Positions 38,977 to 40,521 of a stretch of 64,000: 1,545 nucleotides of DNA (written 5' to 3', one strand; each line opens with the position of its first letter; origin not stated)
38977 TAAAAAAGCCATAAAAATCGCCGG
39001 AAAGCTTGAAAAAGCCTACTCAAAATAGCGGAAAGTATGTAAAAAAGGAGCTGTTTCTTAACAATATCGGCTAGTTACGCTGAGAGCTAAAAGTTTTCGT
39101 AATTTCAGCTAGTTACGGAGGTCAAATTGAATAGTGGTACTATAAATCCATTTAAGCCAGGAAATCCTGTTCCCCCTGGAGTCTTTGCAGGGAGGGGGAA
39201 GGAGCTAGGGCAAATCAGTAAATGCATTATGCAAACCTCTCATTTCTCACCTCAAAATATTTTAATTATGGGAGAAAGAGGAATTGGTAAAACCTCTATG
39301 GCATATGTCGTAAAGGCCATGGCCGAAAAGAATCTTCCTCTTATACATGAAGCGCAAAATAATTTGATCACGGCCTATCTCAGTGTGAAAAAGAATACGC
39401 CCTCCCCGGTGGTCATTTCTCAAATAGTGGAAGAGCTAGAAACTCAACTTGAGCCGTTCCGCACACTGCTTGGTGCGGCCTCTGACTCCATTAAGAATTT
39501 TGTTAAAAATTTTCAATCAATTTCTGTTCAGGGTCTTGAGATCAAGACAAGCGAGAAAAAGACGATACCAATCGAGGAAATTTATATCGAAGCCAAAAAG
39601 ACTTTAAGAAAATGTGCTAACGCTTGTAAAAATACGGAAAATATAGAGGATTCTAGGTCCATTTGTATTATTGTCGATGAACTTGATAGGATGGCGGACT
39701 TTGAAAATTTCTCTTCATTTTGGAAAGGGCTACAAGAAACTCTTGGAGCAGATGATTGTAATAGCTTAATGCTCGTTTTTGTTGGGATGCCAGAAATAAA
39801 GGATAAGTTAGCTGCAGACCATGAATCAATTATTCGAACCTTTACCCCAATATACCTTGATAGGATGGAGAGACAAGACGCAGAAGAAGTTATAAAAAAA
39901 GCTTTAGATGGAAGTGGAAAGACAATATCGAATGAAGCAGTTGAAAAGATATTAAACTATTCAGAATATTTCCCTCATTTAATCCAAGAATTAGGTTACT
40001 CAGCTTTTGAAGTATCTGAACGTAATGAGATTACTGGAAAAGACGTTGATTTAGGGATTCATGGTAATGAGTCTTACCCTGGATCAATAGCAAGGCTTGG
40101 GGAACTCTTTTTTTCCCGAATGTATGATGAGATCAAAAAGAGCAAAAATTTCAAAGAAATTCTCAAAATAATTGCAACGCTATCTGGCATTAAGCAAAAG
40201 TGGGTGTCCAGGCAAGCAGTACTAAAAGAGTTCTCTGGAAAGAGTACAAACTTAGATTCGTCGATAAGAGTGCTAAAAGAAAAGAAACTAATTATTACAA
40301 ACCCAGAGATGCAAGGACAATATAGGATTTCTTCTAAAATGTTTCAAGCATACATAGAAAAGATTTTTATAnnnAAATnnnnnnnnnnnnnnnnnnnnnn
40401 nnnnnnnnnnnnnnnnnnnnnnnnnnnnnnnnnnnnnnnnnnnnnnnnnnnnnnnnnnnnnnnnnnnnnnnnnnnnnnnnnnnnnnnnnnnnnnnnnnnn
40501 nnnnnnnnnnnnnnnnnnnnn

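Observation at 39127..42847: Orphan two-gene module: Orc1/STAND-like ATPase plus PrimPol(AEP)-SF2 helicase fusion, sitting in a defence-island slot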

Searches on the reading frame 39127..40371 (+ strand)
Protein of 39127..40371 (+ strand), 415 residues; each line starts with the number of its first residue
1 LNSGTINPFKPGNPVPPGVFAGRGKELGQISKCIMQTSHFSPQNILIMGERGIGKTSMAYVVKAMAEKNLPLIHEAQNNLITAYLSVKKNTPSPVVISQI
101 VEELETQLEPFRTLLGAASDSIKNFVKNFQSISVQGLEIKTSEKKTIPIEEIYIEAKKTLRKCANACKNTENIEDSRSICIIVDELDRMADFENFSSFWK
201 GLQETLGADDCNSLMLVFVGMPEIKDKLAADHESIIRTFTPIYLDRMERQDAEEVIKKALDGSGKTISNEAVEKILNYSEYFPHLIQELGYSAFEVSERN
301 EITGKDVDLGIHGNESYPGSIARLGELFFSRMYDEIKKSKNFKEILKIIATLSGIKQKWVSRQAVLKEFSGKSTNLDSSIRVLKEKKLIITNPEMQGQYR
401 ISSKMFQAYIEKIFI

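Call 6: search_protein_families(library=pfam, proteins=[window:39127-40371:+], max_evalue=0.1)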
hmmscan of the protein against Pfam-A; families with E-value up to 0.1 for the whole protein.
window:39127-40371:+ (415 aa): 13 families
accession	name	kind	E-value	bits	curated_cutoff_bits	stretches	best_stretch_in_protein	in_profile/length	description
PF13191.12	AAA_16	-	1e-08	36.3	32.6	1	20-189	2-144/167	AAA ATPase domain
PF13401.12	AAA_22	-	7.3e-08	33.2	27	1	41-228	4-130/130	AAA domain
PF20703.3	nSTAND1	-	3.8e-06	27.2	27.1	1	19-392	15-329/379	Novel STAND NTPase 1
PF07693.20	KAP_NTPase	-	0.00027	20.7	20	1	29-190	7-164/293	KAP family P-loop domain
PF00004.35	AAA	-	0.00085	20.2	21.2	0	45-190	1-70/131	ATPase family associated with various cellular activities (AAA)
PF13555.12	AAA_29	-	0.01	16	27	0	36-58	15-38/61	P-loop containing region of AAA domain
PF13173.12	AAA_14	-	0.011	16.2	27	0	43-62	3-22/129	AAA domain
PF05673.19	DUF815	-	0.014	15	23.8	1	40-80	51-92/249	Protein of unknown function (DUF815)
PF20096.4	DUF6486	-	0.029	14.5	22.7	1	337-352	2-16/31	Family of unknown function (DUF6486)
PF14532.12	Sigma54_activ_2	-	0.046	14.4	25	0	28-76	8-55/138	Sigma-54 interaction domain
PF24389.1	ORC-CDC6-like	-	0.061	12.5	27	0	40-58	30-48/571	ORC-CDC6-like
PF00158.32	Sigma54_activat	-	0.072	13.2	20.2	0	30-68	11-48/168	Sigma-54 interaction domain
PF20720.3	nSTAND3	-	0.097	12.8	27.2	0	44-63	19-38/155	Novel STAND NTPase 3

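Call 7: search_protein_families(library=padloc, proteins=[window:39127-40371:+], max_evalue=0.1)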
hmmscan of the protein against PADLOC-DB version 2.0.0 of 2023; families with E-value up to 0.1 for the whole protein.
window:39127-40371:+ (415 aa): 2 families
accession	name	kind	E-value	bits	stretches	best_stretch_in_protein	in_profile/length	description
PDLC01994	RtcR_PspF1--CARF_AAA_HTH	-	0.0024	15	1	31-66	171-205/468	-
PDLC02196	IetA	-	0.0063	14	1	41-85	121-163/374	-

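Call 8: search_protein_families(library=ncbifam, proteins=[window:39127-40371:+], max_evalue=0.1)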
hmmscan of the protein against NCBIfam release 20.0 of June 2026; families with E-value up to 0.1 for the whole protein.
window:39127-40371:+ (415 aa): 8 families
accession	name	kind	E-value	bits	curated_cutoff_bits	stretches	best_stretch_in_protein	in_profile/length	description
NF047389.1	ATPase_Sll1717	subfamily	1.9e-06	27.3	75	1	41-192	28-198/454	P-loop ATPase, Sll1717 family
TIGR02928.1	TIGR02928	subfamily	1.9e-06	27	181.3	1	19-108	16-104/366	orc1/cdc6 family replication initiation protein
TIGR03903.1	TOMM_kin_cyc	equivalog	0.00037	18.4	705.75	1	207-395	659-826/1267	TOMM system kinase/cyclase fusion protein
TIGR01128.2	holA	equivalog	0.00086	18.7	80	1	240-313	120-193/316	DNA polymerase III subunit delta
NF053860.1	DS41_1_antiphage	equivalog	0.0022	17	370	1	41-160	38-159/448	anti-phage protein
NF042959.1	IteA_antiphage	equivalog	0.012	14.7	510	1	41-86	124-167/367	anti-phage ATPase IteA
TIGR02902.1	spore_lonB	equivalog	0.012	14.3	723.3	0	41-69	85-113/531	ATP-dependent protease LonB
NF003229.0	PRK04195.1-5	equivalog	0.02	13.6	280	0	43-63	45-65/413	replication factor C large subunit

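Call 10: search_protein_families(library=phrogs, proteins=[window:39127-40371:+], max_evalue=0.01)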
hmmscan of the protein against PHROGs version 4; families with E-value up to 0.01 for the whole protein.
window:39127-40371:+ (415 aa): 4 families
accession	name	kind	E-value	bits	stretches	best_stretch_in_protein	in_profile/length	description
phrog_6841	-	unknown function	1.2e-25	91.3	1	7-412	22-414/470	-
phrog_4339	-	unknown function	0.00074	19.7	0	41-67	50-76/552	-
phrog_5846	-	DNA, RNA and nucleotide metabolism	0.0042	17.4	1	37-79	35-67/380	clamp loader of DNA polymerase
phrog_168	-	DNA, RNA and nucleotide metabolism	0.0091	16.7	0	42-74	42-73/314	clamp loader of DNA polymerase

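Call 26: find_homologous_proteins(query=window:39127-40371:+, max_evalue=0.001)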
Query window:39127-40371:+ (415 aa): 100 proteins with E <= 0.001 among 8000 candidates.
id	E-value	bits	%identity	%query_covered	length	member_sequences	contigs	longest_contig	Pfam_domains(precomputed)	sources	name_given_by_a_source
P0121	1.5e-249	846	93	100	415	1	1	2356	PF13401.13,PF20703.4,PF13191.13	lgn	-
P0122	3.0e-244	829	100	92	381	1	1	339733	PF13401.13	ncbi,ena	-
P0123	2.7e-228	776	94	92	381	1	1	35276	PF13401.13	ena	-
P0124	9.9e-187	639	71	99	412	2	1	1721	PF13401.13,PF13191.13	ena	-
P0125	2.5e-157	543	60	99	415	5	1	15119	PF13401.13,PF13191.13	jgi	-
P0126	3.9e-151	522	58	99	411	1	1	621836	PF13401.13,PF13191.13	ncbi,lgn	ncbi:MAG: ATP-binding protein [Bacteriovoracaceae bacterium]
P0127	8.4e-150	518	57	99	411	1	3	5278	PF05729.19,PF13401.13,PF20703.4,PF13191.13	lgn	-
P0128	6.2e-149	515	58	99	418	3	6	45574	PF13401.13,PF13191.13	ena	-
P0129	9.8e-147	508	56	98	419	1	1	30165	PF13401.13,PF20703.4,PF13191.13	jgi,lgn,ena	-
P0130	5.7e-144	499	55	99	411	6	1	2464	PF13401.13,PF20703.4,PF13191.13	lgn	-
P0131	2.5e-141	490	57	99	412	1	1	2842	PF13401.13,PF01637.25,PF13191.13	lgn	-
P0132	8.6e-129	449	52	99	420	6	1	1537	PF13401.13,PF13191.13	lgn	-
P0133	3.8e-126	440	52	99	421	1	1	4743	PF13401.13,PF13191.13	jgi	jgi:20S proteasome alpha/beta subunit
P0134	4.0e-125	437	51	100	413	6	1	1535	PF13401.13,PF13191.13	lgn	-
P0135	6.7e-125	436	51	99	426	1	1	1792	PF13401.13,PF13191.13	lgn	-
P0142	1.7e-121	425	50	100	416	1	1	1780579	PF13401.13,PF13191.13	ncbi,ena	-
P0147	9.2e-111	389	46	100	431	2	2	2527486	PF13401.13,PF13191.13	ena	-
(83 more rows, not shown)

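Call 28: find_encoding_contigs(protein=P0126, flank=7000, max_places=2)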
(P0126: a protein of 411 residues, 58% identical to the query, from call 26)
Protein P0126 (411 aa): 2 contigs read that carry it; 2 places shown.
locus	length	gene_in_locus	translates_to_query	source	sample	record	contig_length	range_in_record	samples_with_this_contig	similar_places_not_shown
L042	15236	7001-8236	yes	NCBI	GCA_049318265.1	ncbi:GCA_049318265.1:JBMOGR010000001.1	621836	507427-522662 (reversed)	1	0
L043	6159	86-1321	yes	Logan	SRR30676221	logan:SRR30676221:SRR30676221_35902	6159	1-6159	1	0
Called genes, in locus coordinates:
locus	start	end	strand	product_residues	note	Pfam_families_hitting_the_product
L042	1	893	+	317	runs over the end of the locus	PF02616:SMC_ScpA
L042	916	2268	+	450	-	PF04079:SMC_ScpB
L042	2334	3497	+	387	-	PF01479:S4, PF00849:PseudoU_synth_2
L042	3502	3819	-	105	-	-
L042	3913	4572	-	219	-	PF01965:DJ-1_PfpI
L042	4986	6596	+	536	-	PF05265:DUF723 (faint), PF14311:DUF4379 (faint)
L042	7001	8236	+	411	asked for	PF13191:AAA_16, PF13401:AAA_22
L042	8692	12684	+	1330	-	PF01396:Zn_ribbon_Top1, PF13195:DUF4011, PF13086:AAA_11, PF13245:AAA_19 (faint), PF13086:AAA_11, PF13087:AAA_12, PF18741:MTES_1575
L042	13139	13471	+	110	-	-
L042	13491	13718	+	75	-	PF12728:HTH_17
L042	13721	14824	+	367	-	PF14659:Phage_int_SAM_3, PF00589:Phage_integrase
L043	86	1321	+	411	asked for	PF13191:AAA_16, PF13401:AAA_22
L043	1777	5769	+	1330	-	PF01396:Zn_ribbon_Top1, PF13195:DUF4011, PF13086:AAA_11, PF13245:AAA_19 (faint), PF13086:AAA_11, PF13087:AAA_12, PF18741:MTES_1575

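Call 29: find_encoding_contigs(protein=P0142, flank=7000, max_places=2)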
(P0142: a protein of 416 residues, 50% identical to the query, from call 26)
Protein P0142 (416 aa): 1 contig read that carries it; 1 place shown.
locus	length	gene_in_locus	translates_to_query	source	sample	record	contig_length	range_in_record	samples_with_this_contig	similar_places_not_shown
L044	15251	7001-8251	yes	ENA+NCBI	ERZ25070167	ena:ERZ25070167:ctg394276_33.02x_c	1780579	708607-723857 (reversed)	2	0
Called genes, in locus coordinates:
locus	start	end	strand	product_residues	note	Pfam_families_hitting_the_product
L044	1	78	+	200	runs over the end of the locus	PF02518:HATPase_c (weak), PF13589:HATPase_c_3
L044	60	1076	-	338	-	PF13384:HTH_23, PF13518:HTH_28 (weak), PF13551:HTH_29, PF13592:HTH_33, PF13358:DDE_3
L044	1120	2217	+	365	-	-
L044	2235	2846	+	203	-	-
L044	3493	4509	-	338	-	-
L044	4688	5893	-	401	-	-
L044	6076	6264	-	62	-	-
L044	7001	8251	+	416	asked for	PF13191:AAA_16 (weak), PF13401:AAA_22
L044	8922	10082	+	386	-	PF00226:DnaJ, PF01556:DnaJ_C, PF00684:DnaJ_CXXCXGXG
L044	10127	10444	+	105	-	PF01722:BolA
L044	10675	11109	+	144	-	PF02201:SWIB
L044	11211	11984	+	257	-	PF00557:Peptidase_M24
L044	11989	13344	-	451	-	PF18073:Zn_ribbon_LapB, PF13481:AAA_25, PF03796:DnaB_C (weak), PF06745:ATPase, PF25199:nSTAND_NTPase5 (weak), PF13541:ChlI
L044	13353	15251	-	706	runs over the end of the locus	PF11412:DsbD_N, PF02683:DsbD_TM, PF13899:Thioredoxin_7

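Call 30: find_encoding_contigs(protein=P0147, flank=7000, max_places=2)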
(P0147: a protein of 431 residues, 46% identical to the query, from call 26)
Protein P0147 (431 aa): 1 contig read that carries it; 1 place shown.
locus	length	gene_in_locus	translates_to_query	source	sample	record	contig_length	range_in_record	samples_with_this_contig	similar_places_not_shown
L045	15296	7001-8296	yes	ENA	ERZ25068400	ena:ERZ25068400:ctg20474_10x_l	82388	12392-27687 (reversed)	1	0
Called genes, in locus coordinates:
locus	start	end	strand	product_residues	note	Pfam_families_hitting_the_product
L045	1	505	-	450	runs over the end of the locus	PF13505:OMP_b-brl (faint)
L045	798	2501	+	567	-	PF04326:SLFN_AlbA_2, PF13749:HATPase_c_4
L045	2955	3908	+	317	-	-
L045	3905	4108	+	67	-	-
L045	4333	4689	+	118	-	-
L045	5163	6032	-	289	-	PF07963:N_methyl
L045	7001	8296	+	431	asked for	PF13191:AAA_16 (weak), PF13401:AAA_22 (weak)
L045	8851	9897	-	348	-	PF13505:OMP_b-brl (faint)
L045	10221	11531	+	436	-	PF01512:Complex1_51K, PF10531:SLBB (weak), PF22461:SLBB_2, PF10589:NADH_4Fe-4S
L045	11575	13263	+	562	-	PF13510:Fer2_4, PF10588:NADH-G_4Fe-4S_3, PF22117:Fer4_Nqo3, PF04879:Molybdop_Fe4S4, PF22151:Fer4_NDSU1 (weak)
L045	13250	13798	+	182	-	PF13183:Fer4_8 (faint), PF14697:Fer4_21 (faint), PF12797:Fer4_2 (faint), PF12837:Fer4_6 (faint), PF12838:Fer4_7, PF13187:Fer4_9 (weak), PF13484:Fer4_16 (faint), PF00037:Fer4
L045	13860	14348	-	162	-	-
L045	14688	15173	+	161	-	PF00691:OmpA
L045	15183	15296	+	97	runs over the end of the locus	-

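Call 33: find_related_loci(query=A1, collection=metagenome_contigs, flank=6000)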
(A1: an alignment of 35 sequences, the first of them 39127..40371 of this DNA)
Query A1 (415 aa) in metagenome_contigs; peptide patterns used: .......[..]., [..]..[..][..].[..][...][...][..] (x = any residue, [..] = any of these).
600 stretches matched a pattern (row limit reached: there are more); 382 encode a relative of the query (tblastn E <= 1e-3); the best 80 are kept; 80 distinct loci.
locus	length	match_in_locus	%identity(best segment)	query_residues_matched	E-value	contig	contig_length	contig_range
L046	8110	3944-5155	30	6-411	2e-57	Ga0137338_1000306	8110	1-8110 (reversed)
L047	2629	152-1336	30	6-410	1e-57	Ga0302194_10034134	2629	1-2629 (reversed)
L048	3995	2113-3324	31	6-414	2e-56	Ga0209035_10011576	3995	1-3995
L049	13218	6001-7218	30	6-414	3e-56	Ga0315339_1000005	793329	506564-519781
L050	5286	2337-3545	31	6-410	4e-55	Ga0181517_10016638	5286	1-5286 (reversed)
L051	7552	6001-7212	30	6-414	3e-55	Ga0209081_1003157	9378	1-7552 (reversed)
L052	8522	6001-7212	30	6-414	1e-54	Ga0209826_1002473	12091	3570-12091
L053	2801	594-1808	30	6-411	4e-54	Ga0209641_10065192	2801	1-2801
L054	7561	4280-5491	29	6-414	6e-54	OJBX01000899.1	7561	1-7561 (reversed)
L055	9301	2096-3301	29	7-411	1e-53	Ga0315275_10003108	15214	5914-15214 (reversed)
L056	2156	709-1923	28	7-414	7e-55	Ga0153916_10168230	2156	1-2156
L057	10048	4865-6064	30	6-413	2e-53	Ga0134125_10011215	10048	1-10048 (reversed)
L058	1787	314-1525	30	6-411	4e-55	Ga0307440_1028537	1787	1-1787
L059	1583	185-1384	29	3-410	1e-55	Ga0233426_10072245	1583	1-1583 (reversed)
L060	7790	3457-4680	30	7-413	2e-53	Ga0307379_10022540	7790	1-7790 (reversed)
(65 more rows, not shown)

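Call 34: find_related_loci(query=A1, collection=viral_contigs, flank=6000)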
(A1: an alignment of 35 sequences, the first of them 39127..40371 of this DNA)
Query A1 (415 aa) in viral_contigs; peptide patterns used: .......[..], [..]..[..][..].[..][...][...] (x = any residue, [..] = any of these).
87 stretches matched a pattern; 10 encode a relative of the query (tblastn E <= 1e-3); 10 distinct loci.
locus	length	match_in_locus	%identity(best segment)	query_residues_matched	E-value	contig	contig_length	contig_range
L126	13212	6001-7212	30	6-414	8e-56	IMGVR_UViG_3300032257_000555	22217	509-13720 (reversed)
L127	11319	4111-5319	29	6-414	3e-53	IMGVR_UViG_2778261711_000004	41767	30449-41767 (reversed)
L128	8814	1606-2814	29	6-414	1e-51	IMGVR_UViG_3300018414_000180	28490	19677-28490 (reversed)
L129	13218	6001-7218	29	6-414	3e-50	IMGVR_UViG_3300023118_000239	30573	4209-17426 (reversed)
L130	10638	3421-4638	29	6-414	1e-49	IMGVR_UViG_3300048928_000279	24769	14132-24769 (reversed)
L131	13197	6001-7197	28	7-413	6e-49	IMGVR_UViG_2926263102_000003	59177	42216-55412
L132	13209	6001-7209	28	6-414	7e-49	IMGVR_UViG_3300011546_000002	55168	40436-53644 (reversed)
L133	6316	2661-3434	25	9-297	5e-10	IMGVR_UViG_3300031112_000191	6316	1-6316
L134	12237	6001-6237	28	28-102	7e-5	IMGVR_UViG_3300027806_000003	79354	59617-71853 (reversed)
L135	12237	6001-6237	28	28-102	7e-5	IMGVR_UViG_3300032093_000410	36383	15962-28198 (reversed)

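Call 44: search_solved_structures(query=A1, max_evalue=0.01)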
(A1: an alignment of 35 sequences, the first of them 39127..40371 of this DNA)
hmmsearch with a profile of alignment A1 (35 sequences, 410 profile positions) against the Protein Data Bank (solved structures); distinct sequences matched with E-value up to 0.01: 9.
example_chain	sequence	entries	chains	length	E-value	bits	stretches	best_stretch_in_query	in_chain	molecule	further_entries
8fnu_A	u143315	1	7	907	3.8e-07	32.7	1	13-185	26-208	KAP NTPase domain-containing protein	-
3pxi_A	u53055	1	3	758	0.00037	22.8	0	19-104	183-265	Negative regulator of genetic competence ClpC/MecB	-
3j3s_A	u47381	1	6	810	0.00066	22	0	19-76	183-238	Negative regulator of genetic competence ClpC/MecB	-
3j3t_A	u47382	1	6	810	0.0012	21.2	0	19-76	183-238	Negative regulator of genetic competence ClpC/MecB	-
3j3r_A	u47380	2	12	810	0.0012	21.2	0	19-76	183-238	Negative regulator of genetic competence ClpC/MecB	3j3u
7abr_A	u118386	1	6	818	0.0012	21.1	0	19-76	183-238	Negative regulator of genetic competence ClpC/MecB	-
3pxg_A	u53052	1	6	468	0.0077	18.5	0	19-104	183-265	Negative regulator of genetic competence ClpC/MecB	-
1g3i_A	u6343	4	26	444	0.0081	18.5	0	38-76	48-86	ATP-DEPENDENT HSLU PROTEASE ATP-BINDING SUBUNIT HSLU | HEAT SHOCK PROTEIN HSLU | ATP-DEPENDENT HSL PROTEASE ATP-BINDING SUBUNIT HSLU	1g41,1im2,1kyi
6emw_E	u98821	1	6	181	0.0086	18.4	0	19-111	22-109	ATP-dependent Clp protease ATP-binding subunit ClpC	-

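Call 54: list_cluster_members(proteins=[P0122, P0001, P0042, P0126])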
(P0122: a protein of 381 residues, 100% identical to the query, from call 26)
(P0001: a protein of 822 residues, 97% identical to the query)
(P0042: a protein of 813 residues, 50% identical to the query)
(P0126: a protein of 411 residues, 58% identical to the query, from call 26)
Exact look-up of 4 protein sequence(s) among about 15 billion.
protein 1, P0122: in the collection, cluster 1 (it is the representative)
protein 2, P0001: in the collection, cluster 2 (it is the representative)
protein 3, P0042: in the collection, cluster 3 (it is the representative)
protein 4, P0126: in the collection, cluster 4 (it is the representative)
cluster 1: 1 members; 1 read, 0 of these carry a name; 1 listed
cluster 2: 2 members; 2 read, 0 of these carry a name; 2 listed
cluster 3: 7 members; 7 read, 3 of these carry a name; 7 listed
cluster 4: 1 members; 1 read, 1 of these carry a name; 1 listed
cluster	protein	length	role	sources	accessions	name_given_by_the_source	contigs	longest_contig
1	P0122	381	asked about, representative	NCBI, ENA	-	-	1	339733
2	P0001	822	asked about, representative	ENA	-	-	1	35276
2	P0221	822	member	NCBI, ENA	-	-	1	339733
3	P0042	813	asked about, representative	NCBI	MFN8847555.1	MAG: TOTE conflict system archaeo-eukaryotic primase domain-containing protein ...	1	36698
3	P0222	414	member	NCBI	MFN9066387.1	MAG: TOTE conflict system archaeo-eukaryotic primase domain-containing protein, partial ...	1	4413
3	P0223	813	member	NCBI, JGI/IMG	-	superfamily II DNA or RNA helicase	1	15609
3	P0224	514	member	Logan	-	-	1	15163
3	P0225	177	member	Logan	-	-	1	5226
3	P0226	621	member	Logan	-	-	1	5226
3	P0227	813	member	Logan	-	-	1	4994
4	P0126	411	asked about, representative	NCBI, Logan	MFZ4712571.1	MAG: ATP-binding protein [Bacteriovoracaceae bacterium]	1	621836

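Call 59: find_encoding_contigs(protein=P0125, flank=6000, max_places=2)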
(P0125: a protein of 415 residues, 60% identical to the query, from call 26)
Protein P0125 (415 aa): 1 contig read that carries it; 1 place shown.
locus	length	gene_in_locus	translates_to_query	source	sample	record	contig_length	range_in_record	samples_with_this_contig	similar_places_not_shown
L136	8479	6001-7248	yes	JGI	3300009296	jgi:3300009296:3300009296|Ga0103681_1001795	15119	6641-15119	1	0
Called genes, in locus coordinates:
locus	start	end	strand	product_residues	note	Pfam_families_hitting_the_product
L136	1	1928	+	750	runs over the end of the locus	-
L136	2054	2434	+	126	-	PF08332:CaMKII_AD, PF14534:DUF4440 (weak), PF12680:SnoaL_2 (weak)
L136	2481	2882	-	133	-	-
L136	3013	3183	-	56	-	-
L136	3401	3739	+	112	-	PF12844:HTH_19 (weak), PF01381:HTH_3, PF13443:HTH_26 (weak)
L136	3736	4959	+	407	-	PF13657:Couple_hipA, PF07804:HipA_C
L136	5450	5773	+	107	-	-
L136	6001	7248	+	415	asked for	PF13191:AAA_16 (weak), PF13401:AAA_22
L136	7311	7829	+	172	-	PF03692:CxxCxxCC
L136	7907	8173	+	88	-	-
